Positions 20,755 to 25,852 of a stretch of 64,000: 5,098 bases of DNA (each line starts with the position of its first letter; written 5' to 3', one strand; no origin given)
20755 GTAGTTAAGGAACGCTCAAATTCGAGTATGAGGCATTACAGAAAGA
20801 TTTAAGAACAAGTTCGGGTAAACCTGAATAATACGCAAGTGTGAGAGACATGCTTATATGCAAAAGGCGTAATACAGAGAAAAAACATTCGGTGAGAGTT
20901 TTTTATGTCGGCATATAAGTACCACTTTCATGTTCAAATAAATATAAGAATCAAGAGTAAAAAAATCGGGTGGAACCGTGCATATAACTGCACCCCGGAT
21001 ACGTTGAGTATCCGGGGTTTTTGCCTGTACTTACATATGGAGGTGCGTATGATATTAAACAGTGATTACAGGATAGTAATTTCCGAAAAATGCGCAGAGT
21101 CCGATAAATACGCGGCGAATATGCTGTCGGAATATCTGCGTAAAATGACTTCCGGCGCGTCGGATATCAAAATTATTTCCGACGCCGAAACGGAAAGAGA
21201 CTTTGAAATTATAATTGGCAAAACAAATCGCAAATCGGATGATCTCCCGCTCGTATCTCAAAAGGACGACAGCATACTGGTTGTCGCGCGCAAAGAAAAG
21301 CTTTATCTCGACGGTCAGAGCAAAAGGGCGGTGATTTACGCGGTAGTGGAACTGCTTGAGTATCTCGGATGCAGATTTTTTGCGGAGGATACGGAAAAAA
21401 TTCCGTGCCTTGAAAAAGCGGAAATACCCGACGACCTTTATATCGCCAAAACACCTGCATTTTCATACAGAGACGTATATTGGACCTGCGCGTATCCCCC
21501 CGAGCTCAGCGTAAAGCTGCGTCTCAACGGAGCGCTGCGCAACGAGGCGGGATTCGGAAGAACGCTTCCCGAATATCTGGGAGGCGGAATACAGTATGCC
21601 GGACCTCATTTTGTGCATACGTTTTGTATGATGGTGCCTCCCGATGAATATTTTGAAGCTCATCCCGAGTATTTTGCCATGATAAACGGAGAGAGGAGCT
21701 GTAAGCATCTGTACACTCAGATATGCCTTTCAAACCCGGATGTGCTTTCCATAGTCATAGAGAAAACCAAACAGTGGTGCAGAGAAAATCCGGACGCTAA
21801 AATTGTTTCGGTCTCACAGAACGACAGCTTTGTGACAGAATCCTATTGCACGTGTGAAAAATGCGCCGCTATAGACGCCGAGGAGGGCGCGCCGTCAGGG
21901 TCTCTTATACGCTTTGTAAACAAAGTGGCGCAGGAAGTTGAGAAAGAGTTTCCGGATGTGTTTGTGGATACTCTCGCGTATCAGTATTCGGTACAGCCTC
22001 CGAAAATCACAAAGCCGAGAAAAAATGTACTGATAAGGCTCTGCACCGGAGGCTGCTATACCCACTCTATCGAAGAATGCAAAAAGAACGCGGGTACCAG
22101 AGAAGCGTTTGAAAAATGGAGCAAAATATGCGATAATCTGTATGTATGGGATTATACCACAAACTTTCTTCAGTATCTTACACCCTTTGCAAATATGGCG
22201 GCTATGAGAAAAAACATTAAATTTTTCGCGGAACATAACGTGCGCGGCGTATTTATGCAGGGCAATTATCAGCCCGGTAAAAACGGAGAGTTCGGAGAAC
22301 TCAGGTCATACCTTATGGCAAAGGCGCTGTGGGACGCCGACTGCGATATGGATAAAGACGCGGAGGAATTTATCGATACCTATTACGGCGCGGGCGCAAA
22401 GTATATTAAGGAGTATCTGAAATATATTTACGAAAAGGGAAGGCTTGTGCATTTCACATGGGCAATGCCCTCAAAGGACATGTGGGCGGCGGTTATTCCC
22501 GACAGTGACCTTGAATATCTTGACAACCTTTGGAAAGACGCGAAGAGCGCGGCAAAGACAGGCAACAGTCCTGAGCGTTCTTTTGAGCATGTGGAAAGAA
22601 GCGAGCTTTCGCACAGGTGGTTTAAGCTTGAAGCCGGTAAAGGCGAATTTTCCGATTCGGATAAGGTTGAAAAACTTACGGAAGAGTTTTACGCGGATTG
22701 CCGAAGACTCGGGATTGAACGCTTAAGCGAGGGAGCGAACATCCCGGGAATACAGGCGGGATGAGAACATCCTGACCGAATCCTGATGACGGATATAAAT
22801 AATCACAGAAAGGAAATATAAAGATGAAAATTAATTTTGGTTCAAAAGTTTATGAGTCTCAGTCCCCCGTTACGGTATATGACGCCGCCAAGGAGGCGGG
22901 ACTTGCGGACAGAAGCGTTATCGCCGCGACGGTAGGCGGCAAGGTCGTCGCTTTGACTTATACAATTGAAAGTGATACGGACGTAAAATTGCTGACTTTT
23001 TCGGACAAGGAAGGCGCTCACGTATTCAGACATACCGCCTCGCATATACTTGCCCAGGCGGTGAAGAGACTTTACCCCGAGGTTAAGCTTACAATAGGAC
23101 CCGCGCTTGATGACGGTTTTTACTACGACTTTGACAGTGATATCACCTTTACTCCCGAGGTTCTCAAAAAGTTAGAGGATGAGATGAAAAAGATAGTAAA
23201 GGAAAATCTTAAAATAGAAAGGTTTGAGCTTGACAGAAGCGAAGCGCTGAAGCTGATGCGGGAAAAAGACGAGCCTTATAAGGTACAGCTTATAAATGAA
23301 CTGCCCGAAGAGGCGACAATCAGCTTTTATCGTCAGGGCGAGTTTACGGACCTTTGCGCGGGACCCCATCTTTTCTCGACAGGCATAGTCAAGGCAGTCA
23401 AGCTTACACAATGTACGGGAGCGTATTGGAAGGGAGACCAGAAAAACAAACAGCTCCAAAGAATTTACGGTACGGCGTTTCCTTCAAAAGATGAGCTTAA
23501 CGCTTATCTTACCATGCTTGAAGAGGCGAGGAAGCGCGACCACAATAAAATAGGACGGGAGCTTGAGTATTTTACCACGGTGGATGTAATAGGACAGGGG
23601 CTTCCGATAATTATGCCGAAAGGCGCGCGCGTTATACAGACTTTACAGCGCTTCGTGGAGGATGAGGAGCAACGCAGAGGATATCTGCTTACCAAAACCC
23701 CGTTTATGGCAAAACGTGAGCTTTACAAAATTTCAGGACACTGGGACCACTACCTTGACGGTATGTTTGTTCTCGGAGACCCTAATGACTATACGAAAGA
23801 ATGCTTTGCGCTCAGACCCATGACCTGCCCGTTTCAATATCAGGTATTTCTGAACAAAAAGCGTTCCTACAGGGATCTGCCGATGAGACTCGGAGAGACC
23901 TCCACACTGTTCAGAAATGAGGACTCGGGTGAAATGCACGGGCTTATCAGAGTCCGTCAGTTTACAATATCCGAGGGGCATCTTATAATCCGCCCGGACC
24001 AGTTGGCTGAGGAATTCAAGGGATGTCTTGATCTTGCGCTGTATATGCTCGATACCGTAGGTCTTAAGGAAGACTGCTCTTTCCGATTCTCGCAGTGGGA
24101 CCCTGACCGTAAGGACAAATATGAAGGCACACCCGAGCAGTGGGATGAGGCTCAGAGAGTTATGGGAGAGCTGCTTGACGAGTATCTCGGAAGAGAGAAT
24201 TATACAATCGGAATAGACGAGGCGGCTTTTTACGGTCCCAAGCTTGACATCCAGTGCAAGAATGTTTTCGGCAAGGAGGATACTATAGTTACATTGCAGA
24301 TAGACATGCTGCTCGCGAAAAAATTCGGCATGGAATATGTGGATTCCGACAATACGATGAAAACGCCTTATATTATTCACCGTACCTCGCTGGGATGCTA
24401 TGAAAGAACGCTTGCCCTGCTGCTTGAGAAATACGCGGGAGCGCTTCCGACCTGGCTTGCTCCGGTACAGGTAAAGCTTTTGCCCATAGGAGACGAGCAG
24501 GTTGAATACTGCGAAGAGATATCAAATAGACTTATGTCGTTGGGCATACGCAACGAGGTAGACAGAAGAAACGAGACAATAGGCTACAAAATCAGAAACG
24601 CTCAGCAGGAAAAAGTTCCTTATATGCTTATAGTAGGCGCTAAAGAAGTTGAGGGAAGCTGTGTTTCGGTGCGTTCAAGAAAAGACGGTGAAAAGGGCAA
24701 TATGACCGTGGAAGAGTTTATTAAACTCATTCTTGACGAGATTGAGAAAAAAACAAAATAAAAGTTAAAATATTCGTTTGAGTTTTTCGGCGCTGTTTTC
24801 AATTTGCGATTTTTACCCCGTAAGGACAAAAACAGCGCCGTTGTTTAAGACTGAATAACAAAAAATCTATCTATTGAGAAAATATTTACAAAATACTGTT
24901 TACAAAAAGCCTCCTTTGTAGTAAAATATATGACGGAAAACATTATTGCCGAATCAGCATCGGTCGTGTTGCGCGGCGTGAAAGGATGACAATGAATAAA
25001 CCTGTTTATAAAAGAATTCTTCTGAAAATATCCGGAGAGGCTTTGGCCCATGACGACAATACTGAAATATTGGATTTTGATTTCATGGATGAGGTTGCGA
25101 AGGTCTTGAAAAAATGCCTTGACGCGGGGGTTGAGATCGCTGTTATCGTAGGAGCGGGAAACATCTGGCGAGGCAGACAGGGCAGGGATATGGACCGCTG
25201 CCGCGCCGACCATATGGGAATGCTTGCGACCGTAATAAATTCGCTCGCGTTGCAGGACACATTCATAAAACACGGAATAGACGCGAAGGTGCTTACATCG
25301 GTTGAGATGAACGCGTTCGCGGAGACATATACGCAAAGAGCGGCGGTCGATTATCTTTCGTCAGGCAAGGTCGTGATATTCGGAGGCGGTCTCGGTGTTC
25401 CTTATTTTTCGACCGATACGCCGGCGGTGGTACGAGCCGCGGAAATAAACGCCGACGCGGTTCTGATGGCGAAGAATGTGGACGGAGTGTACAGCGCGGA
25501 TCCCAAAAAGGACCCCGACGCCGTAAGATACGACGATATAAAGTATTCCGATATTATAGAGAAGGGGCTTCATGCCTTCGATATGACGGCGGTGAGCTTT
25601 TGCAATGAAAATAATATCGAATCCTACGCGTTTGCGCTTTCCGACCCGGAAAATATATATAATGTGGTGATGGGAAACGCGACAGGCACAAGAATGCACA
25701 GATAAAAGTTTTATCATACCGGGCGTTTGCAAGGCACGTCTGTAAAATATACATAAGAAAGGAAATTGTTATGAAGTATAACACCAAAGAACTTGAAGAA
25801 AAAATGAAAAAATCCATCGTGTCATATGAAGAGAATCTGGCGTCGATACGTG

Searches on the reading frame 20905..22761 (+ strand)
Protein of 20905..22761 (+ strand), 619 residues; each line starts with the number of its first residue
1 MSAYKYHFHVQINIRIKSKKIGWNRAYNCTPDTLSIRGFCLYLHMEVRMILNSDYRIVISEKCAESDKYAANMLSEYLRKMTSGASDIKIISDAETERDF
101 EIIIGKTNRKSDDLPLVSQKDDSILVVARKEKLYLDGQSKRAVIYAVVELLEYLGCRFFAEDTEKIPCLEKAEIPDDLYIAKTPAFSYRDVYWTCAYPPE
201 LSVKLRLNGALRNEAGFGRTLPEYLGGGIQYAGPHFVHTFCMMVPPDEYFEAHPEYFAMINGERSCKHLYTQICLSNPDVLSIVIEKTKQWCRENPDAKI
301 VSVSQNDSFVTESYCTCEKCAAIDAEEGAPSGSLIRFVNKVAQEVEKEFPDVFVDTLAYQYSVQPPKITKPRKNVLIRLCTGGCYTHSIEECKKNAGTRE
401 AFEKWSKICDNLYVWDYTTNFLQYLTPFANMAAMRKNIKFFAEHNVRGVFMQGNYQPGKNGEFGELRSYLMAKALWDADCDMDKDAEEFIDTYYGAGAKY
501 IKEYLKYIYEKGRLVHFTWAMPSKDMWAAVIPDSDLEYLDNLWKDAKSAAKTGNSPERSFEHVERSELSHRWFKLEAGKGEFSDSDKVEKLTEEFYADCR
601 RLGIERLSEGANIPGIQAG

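Call 59: search_protein_families(library=pfam, proteins=[window:20905-22761:+], max_evalue=0.00001)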
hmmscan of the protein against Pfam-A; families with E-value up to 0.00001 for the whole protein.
window:20905-22761:+ (619 aa): 1 family
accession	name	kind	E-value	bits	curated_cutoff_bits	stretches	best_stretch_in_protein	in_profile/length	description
PF16126.11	DUF4838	-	6.5e-104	348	26.6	1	158-506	1-325/325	Domain of unknown function (DUF4838)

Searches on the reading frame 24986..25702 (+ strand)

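Call 59: search_protein_families(library=pfam, proteins=[window:24986-25702:+], max_evalue=0.00001)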
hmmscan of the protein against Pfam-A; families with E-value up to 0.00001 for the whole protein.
window:24986-25702:+ (239 aa): 1 family
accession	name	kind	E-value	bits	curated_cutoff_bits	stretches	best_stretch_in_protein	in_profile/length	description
PF00696.33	AA_kinase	-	4.4e-35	122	24.9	1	9-213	1-230/234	Amino acid kinase family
